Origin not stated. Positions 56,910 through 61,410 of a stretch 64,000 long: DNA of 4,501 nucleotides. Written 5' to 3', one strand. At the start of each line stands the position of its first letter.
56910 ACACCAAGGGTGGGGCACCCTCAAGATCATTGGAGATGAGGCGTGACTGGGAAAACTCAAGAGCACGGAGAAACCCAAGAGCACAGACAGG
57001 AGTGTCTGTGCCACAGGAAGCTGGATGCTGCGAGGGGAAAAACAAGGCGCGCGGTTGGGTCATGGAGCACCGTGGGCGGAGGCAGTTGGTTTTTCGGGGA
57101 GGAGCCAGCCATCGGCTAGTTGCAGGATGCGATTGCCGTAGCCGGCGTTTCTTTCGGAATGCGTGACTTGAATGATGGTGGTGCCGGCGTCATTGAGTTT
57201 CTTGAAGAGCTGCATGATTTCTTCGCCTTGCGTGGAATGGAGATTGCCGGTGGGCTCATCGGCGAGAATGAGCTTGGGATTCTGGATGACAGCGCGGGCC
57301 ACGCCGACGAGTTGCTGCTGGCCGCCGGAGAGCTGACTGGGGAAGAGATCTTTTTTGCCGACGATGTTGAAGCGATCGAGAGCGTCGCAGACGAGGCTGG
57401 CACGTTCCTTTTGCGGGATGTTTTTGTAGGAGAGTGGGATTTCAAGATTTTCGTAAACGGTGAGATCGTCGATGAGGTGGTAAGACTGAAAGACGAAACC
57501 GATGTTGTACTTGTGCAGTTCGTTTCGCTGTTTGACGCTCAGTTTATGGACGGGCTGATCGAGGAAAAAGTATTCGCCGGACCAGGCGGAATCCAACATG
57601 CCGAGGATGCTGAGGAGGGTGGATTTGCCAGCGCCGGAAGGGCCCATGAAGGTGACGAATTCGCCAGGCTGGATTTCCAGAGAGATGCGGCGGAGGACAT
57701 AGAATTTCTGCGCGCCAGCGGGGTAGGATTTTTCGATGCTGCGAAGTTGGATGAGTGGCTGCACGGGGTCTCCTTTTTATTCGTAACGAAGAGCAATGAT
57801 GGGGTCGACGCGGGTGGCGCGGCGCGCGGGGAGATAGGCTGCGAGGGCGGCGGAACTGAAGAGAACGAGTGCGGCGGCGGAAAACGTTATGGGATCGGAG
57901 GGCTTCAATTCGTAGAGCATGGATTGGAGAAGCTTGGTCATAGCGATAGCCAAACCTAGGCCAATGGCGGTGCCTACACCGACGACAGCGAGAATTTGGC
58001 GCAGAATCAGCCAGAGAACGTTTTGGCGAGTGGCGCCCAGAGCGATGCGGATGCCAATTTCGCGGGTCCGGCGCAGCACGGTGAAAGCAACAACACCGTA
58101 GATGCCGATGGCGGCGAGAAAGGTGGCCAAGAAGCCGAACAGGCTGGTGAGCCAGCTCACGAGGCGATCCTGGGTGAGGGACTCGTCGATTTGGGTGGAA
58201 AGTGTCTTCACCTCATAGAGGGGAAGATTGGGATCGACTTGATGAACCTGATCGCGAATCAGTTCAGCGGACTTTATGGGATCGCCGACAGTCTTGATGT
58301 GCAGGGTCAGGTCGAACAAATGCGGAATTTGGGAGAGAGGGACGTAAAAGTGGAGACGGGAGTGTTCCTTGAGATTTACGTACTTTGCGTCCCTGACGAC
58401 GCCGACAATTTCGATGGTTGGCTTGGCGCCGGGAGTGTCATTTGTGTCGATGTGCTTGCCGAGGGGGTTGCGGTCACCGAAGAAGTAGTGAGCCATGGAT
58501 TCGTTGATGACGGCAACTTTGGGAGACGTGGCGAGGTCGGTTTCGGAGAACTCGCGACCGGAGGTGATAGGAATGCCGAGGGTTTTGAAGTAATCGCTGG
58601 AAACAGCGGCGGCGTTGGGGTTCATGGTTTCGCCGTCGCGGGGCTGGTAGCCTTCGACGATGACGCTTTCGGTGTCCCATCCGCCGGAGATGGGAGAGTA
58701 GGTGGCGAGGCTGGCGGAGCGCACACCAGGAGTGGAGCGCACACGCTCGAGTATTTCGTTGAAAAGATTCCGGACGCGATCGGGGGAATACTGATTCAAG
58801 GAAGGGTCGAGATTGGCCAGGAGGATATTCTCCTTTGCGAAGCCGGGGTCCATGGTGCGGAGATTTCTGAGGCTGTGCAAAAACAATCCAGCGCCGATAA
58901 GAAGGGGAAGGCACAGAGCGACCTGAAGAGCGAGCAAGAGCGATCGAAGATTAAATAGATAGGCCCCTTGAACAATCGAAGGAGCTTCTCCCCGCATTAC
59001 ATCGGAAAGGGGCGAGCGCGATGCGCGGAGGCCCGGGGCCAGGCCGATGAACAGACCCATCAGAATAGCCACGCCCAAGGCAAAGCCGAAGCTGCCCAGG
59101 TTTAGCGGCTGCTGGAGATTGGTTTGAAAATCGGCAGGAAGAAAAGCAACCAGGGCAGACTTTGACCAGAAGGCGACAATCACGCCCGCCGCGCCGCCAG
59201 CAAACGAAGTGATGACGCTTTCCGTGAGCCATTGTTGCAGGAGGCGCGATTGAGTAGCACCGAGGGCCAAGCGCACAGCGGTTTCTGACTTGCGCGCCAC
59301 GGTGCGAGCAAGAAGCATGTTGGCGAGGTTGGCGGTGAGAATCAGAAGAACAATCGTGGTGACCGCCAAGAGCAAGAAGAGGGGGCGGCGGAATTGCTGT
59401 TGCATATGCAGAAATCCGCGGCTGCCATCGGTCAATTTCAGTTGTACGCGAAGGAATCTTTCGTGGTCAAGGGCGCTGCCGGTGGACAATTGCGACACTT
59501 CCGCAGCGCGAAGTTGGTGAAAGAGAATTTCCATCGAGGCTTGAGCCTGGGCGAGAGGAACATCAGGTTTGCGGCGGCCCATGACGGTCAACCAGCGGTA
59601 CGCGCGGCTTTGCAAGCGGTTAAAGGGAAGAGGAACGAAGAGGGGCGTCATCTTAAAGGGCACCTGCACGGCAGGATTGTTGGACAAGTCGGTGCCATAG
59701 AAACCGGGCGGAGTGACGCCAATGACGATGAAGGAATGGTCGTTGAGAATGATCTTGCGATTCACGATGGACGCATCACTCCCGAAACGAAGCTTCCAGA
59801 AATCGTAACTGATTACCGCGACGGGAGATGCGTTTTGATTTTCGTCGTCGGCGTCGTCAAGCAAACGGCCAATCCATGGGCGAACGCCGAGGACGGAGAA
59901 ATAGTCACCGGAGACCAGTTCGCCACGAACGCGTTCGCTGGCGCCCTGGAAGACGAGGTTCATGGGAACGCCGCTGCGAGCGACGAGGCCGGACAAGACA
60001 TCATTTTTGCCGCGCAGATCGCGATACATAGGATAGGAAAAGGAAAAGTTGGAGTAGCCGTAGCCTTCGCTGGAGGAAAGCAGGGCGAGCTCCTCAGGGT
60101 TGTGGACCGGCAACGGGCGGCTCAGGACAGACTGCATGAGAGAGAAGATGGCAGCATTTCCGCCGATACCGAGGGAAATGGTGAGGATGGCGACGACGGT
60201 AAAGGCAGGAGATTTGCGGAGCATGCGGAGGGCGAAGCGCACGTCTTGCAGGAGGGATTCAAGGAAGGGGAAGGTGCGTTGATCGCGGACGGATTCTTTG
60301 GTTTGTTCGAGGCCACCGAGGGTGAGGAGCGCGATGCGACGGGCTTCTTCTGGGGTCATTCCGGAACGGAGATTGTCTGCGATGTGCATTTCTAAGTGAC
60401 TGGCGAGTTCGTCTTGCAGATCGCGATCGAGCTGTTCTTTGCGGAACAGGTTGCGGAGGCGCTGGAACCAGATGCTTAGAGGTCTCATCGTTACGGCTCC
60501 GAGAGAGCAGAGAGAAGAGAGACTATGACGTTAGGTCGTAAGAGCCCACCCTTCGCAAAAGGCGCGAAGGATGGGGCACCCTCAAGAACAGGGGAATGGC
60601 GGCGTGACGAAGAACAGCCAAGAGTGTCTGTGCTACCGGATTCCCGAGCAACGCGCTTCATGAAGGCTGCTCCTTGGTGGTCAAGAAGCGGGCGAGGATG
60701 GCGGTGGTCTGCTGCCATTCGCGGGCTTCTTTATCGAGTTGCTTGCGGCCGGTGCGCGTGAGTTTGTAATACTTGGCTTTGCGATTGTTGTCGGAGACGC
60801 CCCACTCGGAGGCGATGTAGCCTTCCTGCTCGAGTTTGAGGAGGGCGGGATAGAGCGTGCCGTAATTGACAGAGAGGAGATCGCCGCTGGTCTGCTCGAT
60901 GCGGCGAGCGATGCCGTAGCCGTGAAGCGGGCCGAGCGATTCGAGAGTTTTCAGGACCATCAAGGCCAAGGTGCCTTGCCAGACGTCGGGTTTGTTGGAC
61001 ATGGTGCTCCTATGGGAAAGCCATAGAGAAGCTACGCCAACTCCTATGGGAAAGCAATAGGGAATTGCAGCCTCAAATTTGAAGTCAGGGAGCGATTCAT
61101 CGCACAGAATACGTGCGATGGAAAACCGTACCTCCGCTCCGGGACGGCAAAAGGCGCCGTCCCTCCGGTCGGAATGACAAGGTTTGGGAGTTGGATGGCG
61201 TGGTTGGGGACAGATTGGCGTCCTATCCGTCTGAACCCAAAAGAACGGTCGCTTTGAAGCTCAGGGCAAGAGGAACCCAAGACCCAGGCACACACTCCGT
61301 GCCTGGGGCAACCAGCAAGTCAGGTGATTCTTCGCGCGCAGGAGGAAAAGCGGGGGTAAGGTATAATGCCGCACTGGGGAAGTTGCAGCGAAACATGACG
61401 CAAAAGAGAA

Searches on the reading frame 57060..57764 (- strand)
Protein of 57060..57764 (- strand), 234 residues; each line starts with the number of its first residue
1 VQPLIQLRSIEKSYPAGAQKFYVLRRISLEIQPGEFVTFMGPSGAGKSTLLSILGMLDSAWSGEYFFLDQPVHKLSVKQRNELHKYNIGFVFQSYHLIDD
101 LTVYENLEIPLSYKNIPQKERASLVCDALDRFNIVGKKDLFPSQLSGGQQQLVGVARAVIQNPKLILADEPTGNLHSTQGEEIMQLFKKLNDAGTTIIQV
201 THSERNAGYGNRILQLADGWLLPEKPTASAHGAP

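Call 5: search_protein_families(library=ncbifam, proteins=[window:57060-57764:-])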
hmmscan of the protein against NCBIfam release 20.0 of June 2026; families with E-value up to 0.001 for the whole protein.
window:57060-57764:- (234 aa): 185 families (the best 25 are shown)
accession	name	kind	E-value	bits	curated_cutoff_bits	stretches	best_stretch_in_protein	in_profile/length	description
NF038007.1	ABC_ATP_DarD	equivalog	1.6e-70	237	375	1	5-220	2-217/218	darobactin export ABC transporter ATP-binding protein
NF007826.0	PRK10535.1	equivalog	2.4e-61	207.8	966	1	1-228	1-228/648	macrolide ABC transporter ATP-binding protein/permease MacB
TIGR03608.1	L_ocin_972_ABC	subfamily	7.2e-58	195.5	254.85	1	21-216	11-206/206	putative bacteriocin export ABC transporter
TIGR02211.1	LolD_lipo_ex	equivalog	2.2e-54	184.3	307.75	1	4-221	1-219/221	lipoprotein-releasing ABC transporter ATP-binding protein LolD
TIGR02673.1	FtsE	equivalog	2.3e-54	184.3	264.85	1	4-219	1-213/214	cell division ATP-binding protein FtsE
TIGR02982.1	heterocyst_DevA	subfamily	5e-51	173.4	295.8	1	5-221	2-219/220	ABC exporter ATP-binding subunit, DevA family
NF007879.0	PRK10584.1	equivalog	3.1e-48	164.5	336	1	4-222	6-225/228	putative ABC transporter ATP-binding protein YbbA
NF008639.0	PRK11629.1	equivalog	4.3e-48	163.8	360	1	2-223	4-226/234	lipoprotein-releasing ABC transporter ATP-binding protein LolD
TIGR02315.1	ABC_phnC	equivalog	6.5e-45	153.5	266.1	1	5-226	2-229/243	phosphonate ABC transporter ATP-binding protein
TIGR03265.1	PhnT2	equivalog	1.1e-43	149.8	457.7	1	3-207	3-198/353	putative 2-aminoethylphosphonate ABC transporter ATP-binding protein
NF040933.2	ABC_arch_GlcV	equivalog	6.2e-41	140.5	450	1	5-205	3-203/357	glucose ABC transporter ATP-binding protein GlcV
NF006987.0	PRK09452.1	equivalog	3e-39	134.8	482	1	2-219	15-224/378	spermidine/putrescine ABC transporter ATP-binding protein PotA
NF043075.1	MMSYN1_0197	equivalog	3e-38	131.6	550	1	4-207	2-196/341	spermidine/putrescine ABC transporter ATP-binding protein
NF008338.0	PRK11124.1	equivalog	7.9e-37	127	369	1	5-204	3-201/242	arginine ABC transporter ATP-binding protein ArtP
TIGR00968.1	3a0106s01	subfamily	2.1e-36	125.6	342.75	1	6-207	2-194/237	sulfate ABC transporter ATP-binding protein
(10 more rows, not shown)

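Call 52: find_related_loci(query=window:57060-57764:-, collection=metagenome_contigs, flank=10000)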
Query window:57060-57764:- (234 aa) in metagenome_contigs; peptide patterns used: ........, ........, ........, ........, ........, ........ (x = any residue, [..] = any of these).
600 stretches matched a pattern (row limit reached: there are more); 564 encode a relative of the query (tblastn E <= 1e-3); the best 80 are kept; 80 distinct loci.
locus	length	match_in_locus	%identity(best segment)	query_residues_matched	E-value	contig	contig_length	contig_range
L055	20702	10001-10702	96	1-234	6e-154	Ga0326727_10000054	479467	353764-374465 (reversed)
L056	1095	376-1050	92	1-225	3e-157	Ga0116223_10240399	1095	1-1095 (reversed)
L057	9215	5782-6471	88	1-230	4e-139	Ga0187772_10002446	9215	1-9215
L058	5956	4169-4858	87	1-230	6e-138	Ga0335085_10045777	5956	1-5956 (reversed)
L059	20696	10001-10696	84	1-232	6e-137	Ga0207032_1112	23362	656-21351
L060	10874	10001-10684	87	1-228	1e-136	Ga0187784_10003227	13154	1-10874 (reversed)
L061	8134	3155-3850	86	1-231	1e-136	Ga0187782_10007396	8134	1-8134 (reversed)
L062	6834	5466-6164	84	1-234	4e-136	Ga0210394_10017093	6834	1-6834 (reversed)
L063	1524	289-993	84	1-234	3e-147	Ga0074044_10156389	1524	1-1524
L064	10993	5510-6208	84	1-234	2e-135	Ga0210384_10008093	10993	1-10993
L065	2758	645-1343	84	1-233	1e-141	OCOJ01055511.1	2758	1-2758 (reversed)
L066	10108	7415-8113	84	1-233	2e-134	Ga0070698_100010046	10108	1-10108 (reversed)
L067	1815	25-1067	82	1-232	3e-144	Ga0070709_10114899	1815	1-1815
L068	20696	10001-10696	83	1-232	2e-133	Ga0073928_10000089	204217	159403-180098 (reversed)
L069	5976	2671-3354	84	1-228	2e-133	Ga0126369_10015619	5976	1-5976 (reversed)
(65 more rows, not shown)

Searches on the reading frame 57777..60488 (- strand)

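Call 5: search_protein_families(library=ncbifam, proteins=[window:57777-60488:-])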
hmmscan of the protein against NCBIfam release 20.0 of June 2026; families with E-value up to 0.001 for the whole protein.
window:57777-60488:- (903 aa): 4 families
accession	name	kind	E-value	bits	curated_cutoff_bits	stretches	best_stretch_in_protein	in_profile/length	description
TIGR03434.1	ADOP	subfamily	2.2e-273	909.1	622.3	1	79-903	1-803/803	ADOP family duplicated permease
NF007826.0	PRK10535.1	equivalog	1.9e-31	109.1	966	2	624-901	367-646/648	macrolide ABC transporter ATP-binding protein/permease MacB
NF038403.1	perm_prefix_1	domain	2.4e-17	62.5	30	1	10-68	1-59/59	permease prefix domain 1-containing protein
NF038008.1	ABC_perm_DarB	equivalog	4.5e-05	21.6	700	1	370-652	273-542/777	darobactin export ABC transporter permease subunit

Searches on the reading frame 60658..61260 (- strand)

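Call 49: search_protein_families(library=pfam, proteins=[window:60658-61260:-])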
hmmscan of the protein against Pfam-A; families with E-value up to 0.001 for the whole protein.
window:60658-61260:- (200 aa): 2 families
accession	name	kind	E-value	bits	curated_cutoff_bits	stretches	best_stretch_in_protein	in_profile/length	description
PF03551.20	PadR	-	4.5e-21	75.1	27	1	102-176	1-74/75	Transcriptional regulator PadR-like family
PF13601.12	HTH_34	-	8e-05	23.2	27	1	128-181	23-75/80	Winged helix DNA-binding domain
